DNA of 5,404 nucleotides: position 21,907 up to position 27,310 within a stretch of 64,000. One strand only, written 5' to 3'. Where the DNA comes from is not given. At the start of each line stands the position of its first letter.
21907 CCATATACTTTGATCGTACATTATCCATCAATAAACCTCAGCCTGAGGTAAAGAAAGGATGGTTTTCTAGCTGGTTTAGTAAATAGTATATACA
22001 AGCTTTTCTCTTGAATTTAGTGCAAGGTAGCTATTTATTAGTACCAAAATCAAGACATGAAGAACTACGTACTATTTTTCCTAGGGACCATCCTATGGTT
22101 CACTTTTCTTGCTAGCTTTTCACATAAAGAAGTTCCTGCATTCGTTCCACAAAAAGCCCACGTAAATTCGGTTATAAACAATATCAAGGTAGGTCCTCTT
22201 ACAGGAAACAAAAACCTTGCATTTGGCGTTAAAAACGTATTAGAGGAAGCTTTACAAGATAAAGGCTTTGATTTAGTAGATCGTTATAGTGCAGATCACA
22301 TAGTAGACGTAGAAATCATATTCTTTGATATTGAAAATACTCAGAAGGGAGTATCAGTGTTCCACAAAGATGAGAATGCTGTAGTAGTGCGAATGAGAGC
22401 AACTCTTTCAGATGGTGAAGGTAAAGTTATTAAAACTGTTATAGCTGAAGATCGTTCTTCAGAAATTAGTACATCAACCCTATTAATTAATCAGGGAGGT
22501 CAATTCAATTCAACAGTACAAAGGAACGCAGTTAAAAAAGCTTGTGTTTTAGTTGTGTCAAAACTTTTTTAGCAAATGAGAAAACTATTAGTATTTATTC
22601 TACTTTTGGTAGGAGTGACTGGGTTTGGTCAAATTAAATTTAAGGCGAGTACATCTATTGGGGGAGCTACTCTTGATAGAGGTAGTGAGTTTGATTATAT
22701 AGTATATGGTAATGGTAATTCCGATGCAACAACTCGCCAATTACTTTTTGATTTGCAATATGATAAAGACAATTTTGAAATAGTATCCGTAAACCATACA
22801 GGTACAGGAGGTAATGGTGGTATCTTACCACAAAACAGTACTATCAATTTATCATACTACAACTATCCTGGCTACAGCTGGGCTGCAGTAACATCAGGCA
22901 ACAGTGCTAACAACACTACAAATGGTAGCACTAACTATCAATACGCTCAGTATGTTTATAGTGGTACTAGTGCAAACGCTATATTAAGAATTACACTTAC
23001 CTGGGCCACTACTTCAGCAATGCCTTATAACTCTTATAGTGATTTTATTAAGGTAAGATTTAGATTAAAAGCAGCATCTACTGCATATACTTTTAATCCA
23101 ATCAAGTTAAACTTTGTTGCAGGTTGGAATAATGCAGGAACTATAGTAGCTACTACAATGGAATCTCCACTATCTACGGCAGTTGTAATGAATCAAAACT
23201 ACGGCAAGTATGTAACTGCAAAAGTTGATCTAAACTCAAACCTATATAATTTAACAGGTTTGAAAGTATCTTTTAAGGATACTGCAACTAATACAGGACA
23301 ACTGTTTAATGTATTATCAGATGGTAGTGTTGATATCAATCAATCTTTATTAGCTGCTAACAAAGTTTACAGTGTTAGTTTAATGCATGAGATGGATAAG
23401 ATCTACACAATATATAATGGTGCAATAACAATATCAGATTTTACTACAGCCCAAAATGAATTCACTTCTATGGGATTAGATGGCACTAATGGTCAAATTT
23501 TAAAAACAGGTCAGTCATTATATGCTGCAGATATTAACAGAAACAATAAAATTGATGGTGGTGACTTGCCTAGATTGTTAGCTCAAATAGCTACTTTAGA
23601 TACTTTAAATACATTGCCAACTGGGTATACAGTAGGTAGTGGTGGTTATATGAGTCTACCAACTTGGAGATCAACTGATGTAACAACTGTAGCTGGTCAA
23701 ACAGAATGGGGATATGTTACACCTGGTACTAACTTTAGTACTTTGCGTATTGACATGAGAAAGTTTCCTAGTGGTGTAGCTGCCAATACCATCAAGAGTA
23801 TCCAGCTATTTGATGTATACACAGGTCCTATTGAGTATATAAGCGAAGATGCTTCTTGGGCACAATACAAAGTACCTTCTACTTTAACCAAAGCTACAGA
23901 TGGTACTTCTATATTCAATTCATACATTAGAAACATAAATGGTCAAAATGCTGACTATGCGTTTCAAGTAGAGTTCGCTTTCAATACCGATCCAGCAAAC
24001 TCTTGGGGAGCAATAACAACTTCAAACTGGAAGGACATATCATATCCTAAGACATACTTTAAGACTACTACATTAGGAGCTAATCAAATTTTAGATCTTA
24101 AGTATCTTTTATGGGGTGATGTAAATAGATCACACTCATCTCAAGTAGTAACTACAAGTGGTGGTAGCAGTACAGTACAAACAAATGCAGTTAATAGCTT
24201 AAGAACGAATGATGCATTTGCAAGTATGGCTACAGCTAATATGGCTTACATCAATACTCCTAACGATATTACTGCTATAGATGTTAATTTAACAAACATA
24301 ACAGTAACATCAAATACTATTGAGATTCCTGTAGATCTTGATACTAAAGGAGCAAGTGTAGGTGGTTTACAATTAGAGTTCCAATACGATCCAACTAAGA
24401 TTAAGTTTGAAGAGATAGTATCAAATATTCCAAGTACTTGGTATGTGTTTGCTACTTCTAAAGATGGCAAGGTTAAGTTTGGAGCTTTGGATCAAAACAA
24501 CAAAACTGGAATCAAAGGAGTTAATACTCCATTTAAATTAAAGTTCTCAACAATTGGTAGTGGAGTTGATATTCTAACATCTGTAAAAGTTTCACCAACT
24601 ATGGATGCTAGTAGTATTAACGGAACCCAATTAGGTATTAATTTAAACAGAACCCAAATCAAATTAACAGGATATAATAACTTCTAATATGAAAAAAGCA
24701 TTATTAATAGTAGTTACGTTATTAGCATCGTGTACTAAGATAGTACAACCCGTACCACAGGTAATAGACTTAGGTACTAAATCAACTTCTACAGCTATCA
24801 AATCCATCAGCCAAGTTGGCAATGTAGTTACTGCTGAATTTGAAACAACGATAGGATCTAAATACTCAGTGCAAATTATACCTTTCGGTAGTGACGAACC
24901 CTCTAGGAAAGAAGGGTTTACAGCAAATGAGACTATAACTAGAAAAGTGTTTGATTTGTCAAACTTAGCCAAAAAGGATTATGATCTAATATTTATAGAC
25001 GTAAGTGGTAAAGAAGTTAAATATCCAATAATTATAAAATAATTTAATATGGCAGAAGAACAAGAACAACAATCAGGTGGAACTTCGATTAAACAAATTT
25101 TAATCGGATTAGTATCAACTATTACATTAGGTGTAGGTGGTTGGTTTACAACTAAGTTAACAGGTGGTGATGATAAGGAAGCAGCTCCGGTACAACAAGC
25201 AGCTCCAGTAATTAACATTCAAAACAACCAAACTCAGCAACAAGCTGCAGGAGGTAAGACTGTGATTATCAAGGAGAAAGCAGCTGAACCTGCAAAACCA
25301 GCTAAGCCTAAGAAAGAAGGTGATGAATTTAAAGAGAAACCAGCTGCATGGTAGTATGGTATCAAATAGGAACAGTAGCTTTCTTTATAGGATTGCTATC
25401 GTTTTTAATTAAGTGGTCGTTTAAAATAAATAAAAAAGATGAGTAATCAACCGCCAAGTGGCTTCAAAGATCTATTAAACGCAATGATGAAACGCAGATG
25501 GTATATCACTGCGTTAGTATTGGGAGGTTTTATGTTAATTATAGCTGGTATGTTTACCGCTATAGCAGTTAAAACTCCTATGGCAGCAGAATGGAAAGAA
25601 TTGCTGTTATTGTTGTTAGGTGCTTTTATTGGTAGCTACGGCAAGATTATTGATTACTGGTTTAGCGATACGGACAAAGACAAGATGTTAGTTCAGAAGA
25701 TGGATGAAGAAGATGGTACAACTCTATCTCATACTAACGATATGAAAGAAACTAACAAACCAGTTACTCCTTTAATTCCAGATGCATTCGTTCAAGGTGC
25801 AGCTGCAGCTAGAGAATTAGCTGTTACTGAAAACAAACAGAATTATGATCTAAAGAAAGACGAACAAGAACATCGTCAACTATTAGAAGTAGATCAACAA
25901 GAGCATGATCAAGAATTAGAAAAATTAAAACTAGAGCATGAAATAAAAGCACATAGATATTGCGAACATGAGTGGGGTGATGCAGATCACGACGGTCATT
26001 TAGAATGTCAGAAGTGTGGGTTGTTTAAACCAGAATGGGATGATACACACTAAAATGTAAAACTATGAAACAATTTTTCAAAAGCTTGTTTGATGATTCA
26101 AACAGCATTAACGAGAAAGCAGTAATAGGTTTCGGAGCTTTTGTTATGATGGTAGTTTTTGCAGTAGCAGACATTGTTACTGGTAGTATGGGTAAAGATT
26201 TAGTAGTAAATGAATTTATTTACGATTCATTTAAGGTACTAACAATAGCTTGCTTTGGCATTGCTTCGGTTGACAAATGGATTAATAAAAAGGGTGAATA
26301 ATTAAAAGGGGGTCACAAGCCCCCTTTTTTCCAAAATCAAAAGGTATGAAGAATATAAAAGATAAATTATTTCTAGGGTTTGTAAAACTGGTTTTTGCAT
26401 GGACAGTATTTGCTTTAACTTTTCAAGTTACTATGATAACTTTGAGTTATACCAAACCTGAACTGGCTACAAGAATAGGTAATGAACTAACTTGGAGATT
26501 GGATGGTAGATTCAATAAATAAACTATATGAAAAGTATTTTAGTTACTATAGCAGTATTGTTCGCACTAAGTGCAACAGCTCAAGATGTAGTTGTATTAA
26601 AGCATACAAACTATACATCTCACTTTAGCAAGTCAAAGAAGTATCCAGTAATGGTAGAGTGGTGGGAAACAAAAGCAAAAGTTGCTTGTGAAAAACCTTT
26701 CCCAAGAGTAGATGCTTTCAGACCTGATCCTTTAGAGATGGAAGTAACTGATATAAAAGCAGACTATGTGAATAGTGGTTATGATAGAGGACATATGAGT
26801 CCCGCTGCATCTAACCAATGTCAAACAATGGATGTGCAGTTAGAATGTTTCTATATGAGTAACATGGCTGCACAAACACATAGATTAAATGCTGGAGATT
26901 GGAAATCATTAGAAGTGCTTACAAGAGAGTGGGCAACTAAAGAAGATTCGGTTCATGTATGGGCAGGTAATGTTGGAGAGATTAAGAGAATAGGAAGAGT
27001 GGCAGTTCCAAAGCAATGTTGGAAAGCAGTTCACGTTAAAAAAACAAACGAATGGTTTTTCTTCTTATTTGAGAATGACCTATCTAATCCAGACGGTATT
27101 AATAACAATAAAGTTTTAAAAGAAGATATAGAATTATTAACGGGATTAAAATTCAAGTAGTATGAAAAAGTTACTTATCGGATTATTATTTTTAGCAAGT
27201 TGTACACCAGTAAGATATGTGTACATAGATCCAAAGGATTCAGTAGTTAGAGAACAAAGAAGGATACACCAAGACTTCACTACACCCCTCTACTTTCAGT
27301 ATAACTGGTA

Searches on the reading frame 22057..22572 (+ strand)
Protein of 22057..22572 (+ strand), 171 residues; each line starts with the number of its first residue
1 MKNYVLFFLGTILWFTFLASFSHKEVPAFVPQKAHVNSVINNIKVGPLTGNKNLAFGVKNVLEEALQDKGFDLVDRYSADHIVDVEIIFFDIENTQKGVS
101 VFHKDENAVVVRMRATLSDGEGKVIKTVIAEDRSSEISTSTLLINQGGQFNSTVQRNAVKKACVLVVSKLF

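Call 3: search_protein_families(library=pfam, proteins=[window:22057-22572:+], max_evalue=0.01)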
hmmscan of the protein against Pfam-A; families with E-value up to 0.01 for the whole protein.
window:22057-22572:+ (171 aa): 2 families
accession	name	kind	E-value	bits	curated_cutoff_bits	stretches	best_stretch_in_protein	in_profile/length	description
PF03923.18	Lipoprotein_16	-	0.00016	21.9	25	1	43-129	37-117/159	Uncharacterized lipoprotein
PF06124.16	DUF960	-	0.00034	21.5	25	1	54-133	4-83/94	Staphylococcal protein of unknown function (DUF960)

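Call 13: search_protein_families(library=phrogs, proteins=[window:22057-22572:+], max_evalue=0.001)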
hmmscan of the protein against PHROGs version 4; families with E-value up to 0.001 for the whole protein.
window:22057-22572:+ (171 aa): 0 families

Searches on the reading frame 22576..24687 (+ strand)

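Call 12: search_protein_families(library=phrogs, proteins=[window:22576-24687:+], max_evalue=0.00001)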
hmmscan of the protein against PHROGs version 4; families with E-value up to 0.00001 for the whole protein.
window:22576-24687:+ (703 aa): 0 families

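Call 51: search_protein_families(library=pfam, proteins=[window:22576-24687:+], max_evalue=0.001)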
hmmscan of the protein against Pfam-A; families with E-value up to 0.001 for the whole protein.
window:22576-24687:+ (703 aa): 1 family
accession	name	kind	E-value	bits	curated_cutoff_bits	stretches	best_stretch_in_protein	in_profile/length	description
PF00963.24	Cohesin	-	1.5e-06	28.9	24.1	1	580-646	14-88/139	Cohesin domain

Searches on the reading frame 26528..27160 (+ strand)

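Call 51: search_protein_families(library=pfam, proteins=[window:26528-27160:+], max_evalue=0.001)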
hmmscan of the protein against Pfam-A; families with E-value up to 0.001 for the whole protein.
window:26528-27160:+ (210 aa): 1 family
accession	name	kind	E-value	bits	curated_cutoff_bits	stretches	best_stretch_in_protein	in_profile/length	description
PF01223.29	Endonuclease_NS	-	1.4e-31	110.3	23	1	18-209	13-216/223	DNA/RNA non-specific endonuclease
